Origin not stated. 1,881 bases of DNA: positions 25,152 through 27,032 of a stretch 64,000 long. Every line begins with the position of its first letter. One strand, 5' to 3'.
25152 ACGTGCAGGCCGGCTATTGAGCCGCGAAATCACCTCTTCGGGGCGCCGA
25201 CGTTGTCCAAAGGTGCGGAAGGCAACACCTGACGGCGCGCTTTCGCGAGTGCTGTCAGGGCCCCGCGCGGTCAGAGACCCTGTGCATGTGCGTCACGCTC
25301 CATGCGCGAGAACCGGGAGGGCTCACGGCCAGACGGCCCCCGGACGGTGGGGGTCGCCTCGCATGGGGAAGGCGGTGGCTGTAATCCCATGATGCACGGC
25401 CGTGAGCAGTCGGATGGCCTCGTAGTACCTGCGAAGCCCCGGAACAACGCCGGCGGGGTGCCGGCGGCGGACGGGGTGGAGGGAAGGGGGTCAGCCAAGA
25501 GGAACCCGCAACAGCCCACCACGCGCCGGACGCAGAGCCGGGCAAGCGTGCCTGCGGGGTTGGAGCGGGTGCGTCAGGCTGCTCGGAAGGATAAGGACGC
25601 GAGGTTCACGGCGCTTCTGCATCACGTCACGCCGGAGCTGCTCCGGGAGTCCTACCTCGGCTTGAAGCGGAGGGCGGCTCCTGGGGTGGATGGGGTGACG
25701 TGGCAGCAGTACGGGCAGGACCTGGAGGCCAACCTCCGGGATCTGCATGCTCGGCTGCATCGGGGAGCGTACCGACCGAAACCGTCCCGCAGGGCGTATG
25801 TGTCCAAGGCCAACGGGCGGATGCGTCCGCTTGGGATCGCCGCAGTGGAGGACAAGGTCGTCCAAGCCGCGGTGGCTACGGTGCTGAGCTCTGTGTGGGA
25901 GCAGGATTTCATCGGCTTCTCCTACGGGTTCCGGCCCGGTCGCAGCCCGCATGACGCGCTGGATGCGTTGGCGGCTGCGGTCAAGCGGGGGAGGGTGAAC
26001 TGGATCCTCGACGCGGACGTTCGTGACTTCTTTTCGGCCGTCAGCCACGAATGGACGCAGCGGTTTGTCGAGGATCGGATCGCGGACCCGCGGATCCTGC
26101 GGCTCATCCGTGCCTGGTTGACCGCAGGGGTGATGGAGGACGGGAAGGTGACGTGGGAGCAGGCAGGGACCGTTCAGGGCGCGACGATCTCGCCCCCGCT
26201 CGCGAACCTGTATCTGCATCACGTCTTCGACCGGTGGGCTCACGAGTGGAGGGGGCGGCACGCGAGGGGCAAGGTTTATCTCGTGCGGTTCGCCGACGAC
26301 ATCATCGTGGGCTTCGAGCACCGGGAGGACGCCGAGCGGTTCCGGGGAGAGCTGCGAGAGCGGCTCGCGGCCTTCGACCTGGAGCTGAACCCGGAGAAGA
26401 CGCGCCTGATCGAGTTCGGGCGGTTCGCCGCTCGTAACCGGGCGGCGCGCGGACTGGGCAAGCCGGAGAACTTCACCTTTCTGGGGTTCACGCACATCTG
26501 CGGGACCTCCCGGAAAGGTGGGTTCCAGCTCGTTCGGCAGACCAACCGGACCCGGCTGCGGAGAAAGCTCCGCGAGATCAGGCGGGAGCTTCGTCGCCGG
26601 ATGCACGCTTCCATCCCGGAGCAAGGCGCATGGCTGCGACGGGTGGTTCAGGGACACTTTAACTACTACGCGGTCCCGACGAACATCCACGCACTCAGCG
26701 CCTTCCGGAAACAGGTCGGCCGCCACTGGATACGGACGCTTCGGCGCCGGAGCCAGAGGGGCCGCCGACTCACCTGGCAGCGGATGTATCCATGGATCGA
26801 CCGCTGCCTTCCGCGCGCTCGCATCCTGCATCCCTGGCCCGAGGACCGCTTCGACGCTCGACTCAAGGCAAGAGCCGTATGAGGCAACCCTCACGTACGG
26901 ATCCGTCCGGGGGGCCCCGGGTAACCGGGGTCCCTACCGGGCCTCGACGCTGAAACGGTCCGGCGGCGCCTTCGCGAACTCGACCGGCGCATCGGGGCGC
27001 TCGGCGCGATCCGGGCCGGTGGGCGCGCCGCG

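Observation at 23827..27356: Group II intron lodged between a histidine kinase truncated inside its ATP-binding G2 box and a hepT ORF that has no start codon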

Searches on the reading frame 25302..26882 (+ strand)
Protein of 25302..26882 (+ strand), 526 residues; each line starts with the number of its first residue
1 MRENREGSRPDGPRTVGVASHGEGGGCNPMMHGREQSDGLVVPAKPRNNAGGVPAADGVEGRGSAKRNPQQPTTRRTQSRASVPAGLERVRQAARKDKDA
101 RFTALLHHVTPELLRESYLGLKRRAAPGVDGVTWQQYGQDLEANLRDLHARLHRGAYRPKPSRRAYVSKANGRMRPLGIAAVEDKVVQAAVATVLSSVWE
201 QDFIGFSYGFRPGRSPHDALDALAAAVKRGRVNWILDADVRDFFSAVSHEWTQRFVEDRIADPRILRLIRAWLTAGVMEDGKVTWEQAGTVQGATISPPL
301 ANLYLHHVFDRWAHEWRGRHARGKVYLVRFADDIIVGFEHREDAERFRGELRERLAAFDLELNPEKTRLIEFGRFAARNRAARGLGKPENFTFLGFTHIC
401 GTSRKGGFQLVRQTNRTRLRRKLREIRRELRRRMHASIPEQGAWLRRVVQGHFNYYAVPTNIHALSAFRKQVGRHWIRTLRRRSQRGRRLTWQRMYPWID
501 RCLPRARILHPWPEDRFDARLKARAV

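Call 6: search_protein_families(library=pfam, proteins=[window:25302-26882:+], max_evalue=0.01)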
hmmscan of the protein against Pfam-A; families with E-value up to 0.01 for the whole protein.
window:25302-26882:+ (526 aa): 1 family
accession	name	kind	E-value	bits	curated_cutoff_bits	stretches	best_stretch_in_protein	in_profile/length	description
PF00078.32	RVT_1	-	8.7e-37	127.3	29.6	1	168-397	2-204/205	Reverse transcriptase (RNA-dependent DNA polymerase)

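Call 9: find_related_loci(query=window:25389-26882:+, collection=genome_contigs, flank=4000)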
Query window:25389-26882:+ (497 aa) in genome_contigs; peptide patterns used: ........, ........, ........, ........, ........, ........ (x = any residue, [..] = any of these).
29 stretches matched a pattern; 5 encode a relative of the query (tblastn E <= 1e-3); 5 distinct loci.
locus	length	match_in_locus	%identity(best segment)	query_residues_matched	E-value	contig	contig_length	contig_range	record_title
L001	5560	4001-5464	60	1-488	0e+0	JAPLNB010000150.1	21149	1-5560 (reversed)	MAG: Planctomycetota bacterium isolate LacPavin_0920_SED5_MAG_61_14 LacPavin_0920_SED5_scaffold_1616601, whole genome sh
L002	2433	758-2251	55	2-497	2e-180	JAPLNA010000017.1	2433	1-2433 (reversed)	MAG: Planctomycetota bacterium isolate LacPavin_0419_WC90_MAG_66_8 LacPavin_0419_WC90_scaffold_201689, whole genome shot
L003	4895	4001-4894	54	1-294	9e-98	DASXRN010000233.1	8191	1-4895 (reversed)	MAG TPA_asm: Polaromonas sp. isolate SMAG_U4641 k141_2257946, whole genome shotgun sequence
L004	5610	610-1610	54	2-485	2e-92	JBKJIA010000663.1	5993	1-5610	MAG: Polyangiales bacterium isolate ant_bin.134 S1Ck117_4217661_flag_1_multi_11.0000_len_5993, whole genome shotgun sequ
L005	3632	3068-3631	59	2-190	3e-62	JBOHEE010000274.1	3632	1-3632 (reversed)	MAG: Nitriliruptorales bacterium isolate M3-S_metabat2.bin.25_sub k127_4473625, whole genome shotgun sequence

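Call 16: find_homologous_proteins(query=window:25389-26882:+, max_evalue=1e-50)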
Query window:25389-26882:+ (497 aa): 8000 proteins with E <= 1e-50 among 8000 candidates; the best 120 are listed.
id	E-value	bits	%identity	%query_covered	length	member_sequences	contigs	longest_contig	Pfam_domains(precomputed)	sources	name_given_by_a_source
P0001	0.0e+0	1133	100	100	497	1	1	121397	PF00078.33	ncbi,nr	ncbi:MAG: group II intron reverse transcriptase/maturase [Acidobacteria bacterium]|nr:group II intro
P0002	3.6e-242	823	74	100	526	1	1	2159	PF00078.33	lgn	-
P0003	2.3e-213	728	65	100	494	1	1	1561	PF00078.33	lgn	-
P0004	4.4e-210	717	65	99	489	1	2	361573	PF00078.33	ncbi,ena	-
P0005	7.2e-206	703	64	100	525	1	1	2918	PF00078.33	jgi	jgi:group II intron reverse transcriptase/maturase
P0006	3.9e-205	700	77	79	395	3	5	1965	PF00078.33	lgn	-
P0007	1.3e-204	699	64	100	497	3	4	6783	PF00078.33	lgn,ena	-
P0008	1.9e-204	698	63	100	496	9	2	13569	PF00078.33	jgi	-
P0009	1.9e-204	698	63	100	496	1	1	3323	PF00078.33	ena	-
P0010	2.2e-204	698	65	100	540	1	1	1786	PF00078.33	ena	-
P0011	2.3e-204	698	64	99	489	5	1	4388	PF00078.33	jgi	-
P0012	2.4e-204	698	63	100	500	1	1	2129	PF00078.33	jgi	jgi:group II intron reverse transcriptase/maturase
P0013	2.6e-204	698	63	100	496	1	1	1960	PF00078.33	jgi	jgi:RNA-directed DNA polymerase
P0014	4.7e-204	697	64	100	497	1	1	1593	PF00078.33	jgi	jgi:group II intron reverse transcriptase/maturase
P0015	5.5e-204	697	64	100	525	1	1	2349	PF00078.33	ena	-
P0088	9.8e-200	683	63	98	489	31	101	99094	PF00078.33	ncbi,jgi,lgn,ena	ncbi:MAG: group II intron reverse transcriptase/maturase [Acidimicrobiales bacterium]|jgi:group II i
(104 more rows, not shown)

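Call 17: find_encoding_contigs(protein=P0088, flank=1500, max_places=10)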
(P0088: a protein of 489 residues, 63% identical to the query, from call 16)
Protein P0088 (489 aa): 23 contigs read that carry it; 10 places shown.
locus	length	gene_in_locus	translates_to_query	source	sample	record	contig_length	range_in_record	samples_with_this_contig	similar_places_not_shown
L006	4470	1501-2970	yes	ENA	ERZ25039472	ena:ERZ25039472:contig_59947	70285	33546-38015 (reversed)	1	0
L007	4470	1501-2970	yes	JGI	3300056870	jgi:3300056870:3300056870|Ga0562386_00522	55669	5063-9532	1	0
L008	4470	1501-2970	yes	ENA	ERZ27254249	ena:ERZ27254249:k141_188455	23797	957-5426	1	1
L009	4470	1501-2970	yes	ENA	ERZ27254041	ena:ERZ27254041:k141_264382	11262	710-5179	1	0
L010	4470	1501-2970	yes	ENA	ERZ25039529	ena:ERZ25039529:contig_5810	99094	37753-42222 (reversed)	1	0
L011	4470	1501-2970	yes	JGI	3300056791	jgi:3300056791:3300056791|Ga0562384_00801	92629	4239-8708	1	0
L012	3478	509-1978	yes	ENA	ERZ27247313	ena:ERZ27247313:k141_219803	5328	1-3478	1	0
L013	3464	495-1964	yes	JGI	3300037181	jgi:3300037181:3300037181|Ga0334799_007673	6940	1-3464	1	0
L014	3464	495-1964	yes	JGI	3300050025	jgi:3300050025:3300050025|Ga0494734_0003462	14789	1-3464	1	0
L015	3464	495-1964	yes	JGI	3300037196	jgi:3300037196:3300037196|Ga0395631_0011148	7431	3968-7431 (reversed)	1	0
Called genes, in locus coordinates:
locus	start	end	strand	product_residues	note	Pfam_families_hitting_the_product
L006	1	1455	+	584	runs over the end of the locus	-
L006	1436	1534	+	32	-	-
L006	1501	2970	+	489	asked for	PF00078:RVT_1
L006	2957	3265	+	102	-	-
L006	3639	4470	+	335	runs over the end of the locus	PF05721:PhyH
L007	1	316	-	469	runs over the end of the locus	PF13546:DDE_5, PF01609:DDE_Tnp_1 (weak)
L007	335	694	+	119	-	PF20586:DUF6788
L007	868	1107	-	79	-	-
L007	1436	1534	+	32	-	-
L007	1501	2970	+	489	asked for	PF00078:RVT_1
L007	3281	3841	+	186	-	PF04229:GrpB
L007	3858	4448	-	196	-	PF02525:Flavodoxin_2, PF03358:FMN_red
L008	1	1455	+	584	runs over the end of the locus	-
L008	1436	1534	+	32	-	-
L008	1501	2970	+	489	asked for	PF00078:RVT_1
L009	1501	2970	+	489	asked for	PF00078:RVT_1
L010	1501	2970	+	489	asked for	PF00078:RVT_1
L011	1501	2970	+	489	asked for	PF00078:RVT_1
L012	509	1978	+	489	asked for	PF00078:RVT_1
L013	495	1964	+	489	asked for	PF00078:RVT_1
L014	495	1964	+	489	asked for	PF00078:RVT_1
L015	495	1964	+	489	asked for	PF00078:RVT_1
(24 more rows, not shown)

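Call 18: find_encoding_contigs(protein=P0002, flank=1500, max_places=4)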
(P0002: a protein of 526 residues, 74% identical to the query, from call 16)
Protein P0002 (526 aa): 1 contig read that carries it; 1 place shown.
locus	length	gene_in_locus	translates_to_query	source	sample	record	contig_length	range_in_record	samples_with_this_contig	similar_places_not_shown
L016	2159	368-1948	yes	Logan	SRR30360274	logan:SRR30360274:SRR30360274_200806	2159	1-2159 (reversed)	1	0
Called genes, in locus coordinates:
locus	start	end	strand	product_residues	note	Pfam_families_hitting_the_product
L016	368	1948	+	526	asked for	PF00078:RVT_1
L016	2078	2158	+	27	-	?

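Call 22: find_related_loci(query=A2, collection=metagenome_contigs, flank=1500)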
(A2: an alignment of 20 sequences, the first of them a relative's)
Query A2 (497 aa) in metagenome_contigs; peptide patterns used: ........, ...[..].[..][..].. (x = any residue, [..] = any of these).
600 stretches matched a pattern (row limit reached: there are more); 588 encode a relative of the query (tblastn E <= 1e-3); the best 80 are kept; 80 distinct loci.
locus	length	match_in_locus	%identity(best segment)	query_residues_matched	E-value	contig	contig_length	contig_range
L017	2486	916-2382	64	1-492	0e+0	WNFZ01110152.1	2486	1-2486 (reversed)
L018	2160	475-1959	62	1-496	0e+0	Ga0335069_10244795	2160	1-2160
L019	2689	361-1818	63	1-488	0e+0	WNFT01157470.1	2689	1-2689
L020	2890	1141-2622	60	1-496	0e+0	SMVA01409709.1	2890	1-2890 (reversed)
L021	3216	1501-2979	61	2-496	0e+0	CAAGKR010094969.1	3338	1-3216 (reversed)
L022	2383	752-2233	62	2-496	0e+0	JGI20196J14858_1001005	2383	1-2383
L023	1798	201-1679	61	1-496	0e+0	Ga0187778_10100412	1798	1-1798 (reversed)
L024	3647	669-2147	60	2-496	0e+0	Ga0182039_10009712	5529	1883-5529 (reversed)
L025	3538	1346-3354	62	2-496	0e+0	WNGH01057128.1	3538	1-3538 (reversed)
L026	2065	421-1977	58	2-489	0e+0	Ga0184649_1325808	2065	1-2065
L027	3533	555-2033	61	2-496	0e+0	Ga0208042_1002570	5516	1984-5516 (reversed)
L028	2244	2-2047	60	1-496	0e+0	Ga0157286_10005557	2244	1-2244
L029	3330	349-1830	61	2-496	0e+0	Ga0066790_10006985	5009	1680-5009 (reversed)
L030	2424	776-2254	60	2-496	0e+0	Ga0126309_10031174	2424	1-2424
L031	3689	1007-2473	59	1-491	0e+0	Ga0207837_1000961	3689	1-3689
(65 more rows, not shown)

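Call 34: search_protein_families(library=ncbifam, proteins=[window:25389-26882:+], max_evalue=0.001)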
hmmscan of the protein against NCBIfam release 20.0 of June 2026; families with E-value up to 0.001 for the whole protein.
window:25389-26882:+ (497 aa): 6 families
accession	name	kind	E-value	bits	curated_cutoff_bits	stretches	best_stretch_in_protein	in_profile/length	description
TIGR04416.1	group_II_RT_mat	equivalog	3.7e-103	345.4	300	1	85-454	4-352/353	group II intron reverse transcriptase/maturase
NF041747.1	Drt3a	equivalog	3.4e-15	56.3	200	1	191-375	98-268/412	antiviral reverse transcriptase Drt3a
NF041746.1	Drt2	equivalog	1.2e-12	47.7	390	1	257-397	220-343/416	antiviral reverse transcriptase Drt2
NF038233.2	retron_St85_RT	exception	3.5e-10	39.6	235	1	135-339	27-211/289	retron St85 family RNA-directed DNA polymerase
NF042941.1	Retron_TIR_antiphage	equivalog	6.5e-06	25.2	600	1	138-317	34-192/464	TIR domain-containing anti-phage reverse transcriptase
NF041749.1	Drt4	equivalog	2.5e-05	23.4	450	1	298-343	224-269/489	antiviral reverse transcriptase Drt4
